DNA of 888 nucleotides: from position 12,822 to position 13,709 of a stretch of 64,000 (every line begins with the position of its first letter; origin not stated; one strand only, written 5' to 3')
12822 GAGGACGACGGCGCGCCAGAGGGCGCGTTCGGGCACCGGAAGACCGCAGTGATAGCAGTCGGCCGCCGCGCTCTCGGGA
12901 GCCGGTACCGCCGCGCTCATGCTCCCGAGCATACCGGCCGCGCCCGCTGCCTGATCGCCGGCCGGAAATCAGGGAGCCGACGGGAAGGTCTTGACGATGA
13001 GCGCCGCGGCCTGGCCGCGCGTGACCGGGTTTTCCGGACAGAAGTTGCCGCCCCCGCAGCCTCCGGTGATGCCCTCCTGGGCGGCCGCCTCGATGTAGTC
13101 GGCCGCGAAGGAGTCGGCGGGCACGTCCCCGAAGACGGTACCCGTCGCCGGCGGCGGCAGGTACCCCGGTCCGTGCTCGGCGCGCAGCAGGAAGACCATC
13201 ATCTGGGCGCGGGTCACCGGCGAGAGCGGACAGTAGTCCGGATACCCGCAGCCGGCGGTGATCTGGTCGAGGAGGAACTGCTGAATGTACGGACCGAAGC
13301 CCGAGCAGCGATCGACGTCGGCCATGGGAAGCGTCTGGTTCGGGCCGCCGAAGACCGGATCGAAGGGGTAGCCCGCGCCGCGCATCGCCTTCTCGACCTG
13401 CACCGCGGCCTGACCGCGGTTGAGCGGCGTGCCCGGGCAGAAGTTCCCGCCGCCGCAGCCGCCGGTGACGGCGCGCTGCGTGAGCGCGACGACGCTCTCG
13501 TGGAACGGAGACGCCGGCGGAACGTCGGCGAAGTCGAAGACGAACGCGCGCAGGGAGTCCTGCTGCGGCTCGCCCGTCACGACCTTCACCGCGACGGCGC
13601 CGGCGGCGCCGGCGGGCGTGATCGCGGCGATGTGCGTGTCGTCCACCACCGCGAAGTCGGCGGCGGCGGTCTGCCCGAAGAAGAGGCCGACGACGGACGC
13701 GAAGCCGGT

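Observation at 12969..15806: Two giant surface proteins share a C-terminal triple SLH-like module with a Cys-rich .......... insertion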

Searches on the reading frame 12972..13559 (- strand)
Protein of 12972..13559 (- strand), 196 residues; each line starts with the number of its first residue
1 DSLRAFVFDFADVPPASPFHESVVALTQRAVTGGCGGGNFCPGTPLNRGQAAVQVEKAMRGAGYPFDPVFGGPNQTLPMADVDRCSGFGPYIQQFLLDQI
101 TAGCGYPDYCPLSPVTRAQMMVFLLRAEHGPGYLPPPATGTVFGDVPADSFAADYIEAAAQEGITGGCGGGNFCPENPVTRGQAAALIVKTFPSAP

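Call 56: predict_structure(alignment_id=A3)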
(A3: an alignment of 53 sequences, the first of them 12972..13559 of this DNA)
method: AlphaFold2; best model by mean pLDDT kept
length: 196 residues; sequences in the alignment: 53
mean_pLDDT: 91.1   pTM: 0.88
mean pLDDT of the five models: 91.1, 90.3, 90.0, 89.9, 89.6
residues with pLDDT >= 90: 153; 70-90: 25; 50-70: 14; < 50: 4
segments of 3 or more residues with pLDDT < 50: 1-4
pLDDT, mean of each block of 10 residues (from residue 1): 62 97 94 91 98 96 74 72 89 93 91 98 98 97 97 98 96 98 98 82
secondary structure, 60 per line:
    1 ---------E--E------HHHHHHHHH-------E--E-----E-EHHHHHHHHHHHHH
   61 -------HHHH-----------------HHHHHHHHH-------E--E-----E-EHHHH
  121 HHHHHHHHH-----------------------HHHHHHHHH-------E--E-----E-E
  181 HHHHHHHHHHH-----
elements in order: H20-28 H48-60 H68-71 H89-97 H117-129 H153-161 H181-191

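Call 60: fold_search(model_id=the predicted structure, library=pdb)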
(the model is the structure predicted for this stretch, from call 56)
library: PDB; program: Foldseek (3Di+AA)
matches with E <= 10: 23; with E <= 0.001: 15
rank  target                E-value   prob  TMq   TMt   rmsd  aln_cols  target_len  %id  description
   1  3pyw                  1.1e-08  1.00  0.78  0.85   3.0       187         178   23  The structure of the SLH domain from B. anthracis surface array protein at 1.8A (released 2011-04-27)
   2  6bt4                  1.4e-06  1.00  0.73  0.86   3.0       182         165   20  Crystal structure of the SLH domain of Sap from Bacillus anthracis in complex with a pyruvylated SCWP unit (released 2018-03-21)
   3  7sv5_B                1.0e-05  1.00  0.67  0.79   3.0       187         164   16  Crystal structure of SpaA-SLH/G109A in complex with 4,6-Pyr-beta-D-ManNAc-(1->4)-beta-D-GlcNAcOMe (released 2022-03-09)
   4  7sv3                  1.1e-05  1.00  0.68  0.77   3.2       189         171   16  Crystal structure of SpaA-SLH in complex with 4,6-Pyr-beta-D-ManNAc-(1->4)-beta-D-GlcNAcOMe (released 2022-03-09)
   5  6cwr                  2.4e-05  1.00  0.64  0.74   4.5       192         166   18  Crystal structure of SpaA-SLH/G46A/G109A in complex with 4,6-Pyr-beta-D-ManNAcOMe (released 2018-08-15)
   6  6cwc_B                3.2e-05  1.00  0.65  0.76   3.8       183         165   17  Crystal structure of SpaA-SLH (released 2018-08-15)
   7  7sv4                  3.6e-05  1.00  0.66  0.75   3.1       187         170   18  Crystal structure of SpaA-SLH in complex with 4,6-Pyr-beta-D-ManNAc-(1->4)-beta-D-GlcNAc-(1->3)-4,6-Pyr-beta-D-ManNAcOMe (released 2022-03-09)
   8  7sv6                  4.2e-05  1.00  0.67  0.79   3.3       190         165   16  Crystal structure of SpaA-SLH/G46A/G109A in complex with 4,6-Pyr-beta-D-ManNAc-(1->4)-beta-D-GlcNAcOMe (released 2022-03-09)
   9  6cwh_C                4.5e-05  1.00  0.66  0.78   3.8       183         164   17  Crystal structure of SpaA-SLH in complex with 4,6-Pyr-beta-D-ManNAcOMe (P1) (released 2018-08-15)
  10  6cwc_A                4.7e-05  1.00  0.63  0.74   4.4       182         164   18  Crystal structure of SpaA-SLH (released 2018-08-15)
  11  6cwf_A                5.3e-05  1.00  0.67  0.79   4.4       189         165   17  Crystal structure of SpaA-SLH in complex with 4,6-Pyr-beta-D-ManNAcOMe (released 2018-08-15)
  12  7sv5_A                6.2e-05  1.00  0.67  0.79   3.6       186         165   18  Crystal structure of SpaA-SLH/G109A in complex with 4,6-Pyr-beta-D-ManNAc-(1->4)-beta-D-GlcNAcOMe (released 2022-03-09)
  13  6cwn                  7.7e-05  1.00  0.66  0.78   3.7       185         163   15  Crystal structure of SpaA-SLH/G109A in complex with 4,6-Pyr-beta-D-ManNAcOMe (released 2018-08-15)
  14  6cwm                  9.1e-05  1.00  0.64  0.73   4.1       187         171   16  Crystal structure of SpaA-SLH/G109A (released 2018-08-15)
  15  6cwl_B                5.9e-04  1.00  0.60  0.79   4.1       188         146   16  Crystal structure of SpaA-SLH in complex with beta-D-GlcNAc-(1->3)-4,6-Pyr-beta-D-ManNAcOMe (released 2018-08-15)
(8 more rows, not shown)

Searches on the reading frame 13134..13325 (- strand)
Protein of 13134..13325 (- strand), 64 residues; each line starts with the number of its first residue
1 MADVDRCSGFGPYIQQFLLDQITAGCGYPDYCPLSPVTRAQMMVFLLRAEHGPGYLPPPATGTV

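Call 7: search_protein_families(library=pfam, proteins=[window:13134-13325:-], max_evalue=10)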
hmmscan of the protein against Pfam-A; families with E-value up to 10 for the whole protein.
seq(64 aa): 0 families

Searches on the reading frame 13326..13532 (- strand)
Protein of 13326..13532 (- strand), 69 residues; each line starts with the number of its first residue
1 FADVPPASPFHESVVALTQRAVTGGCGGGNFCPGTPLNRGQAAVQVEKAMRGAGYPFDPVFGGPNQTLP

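Call 7: search_protein_families(library=pfam, proteins=[window:13326-13532:-], max_evalue=10)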
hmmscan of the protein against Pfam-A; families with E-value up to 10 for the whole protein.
seq(69 aa): 1 family
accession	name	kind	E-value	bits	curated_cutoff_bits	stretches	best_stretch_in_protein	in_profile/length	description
PF00395.25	SLH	-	5.6e-05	23.5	20.8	1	1-43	2-44/44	S-layer homology domain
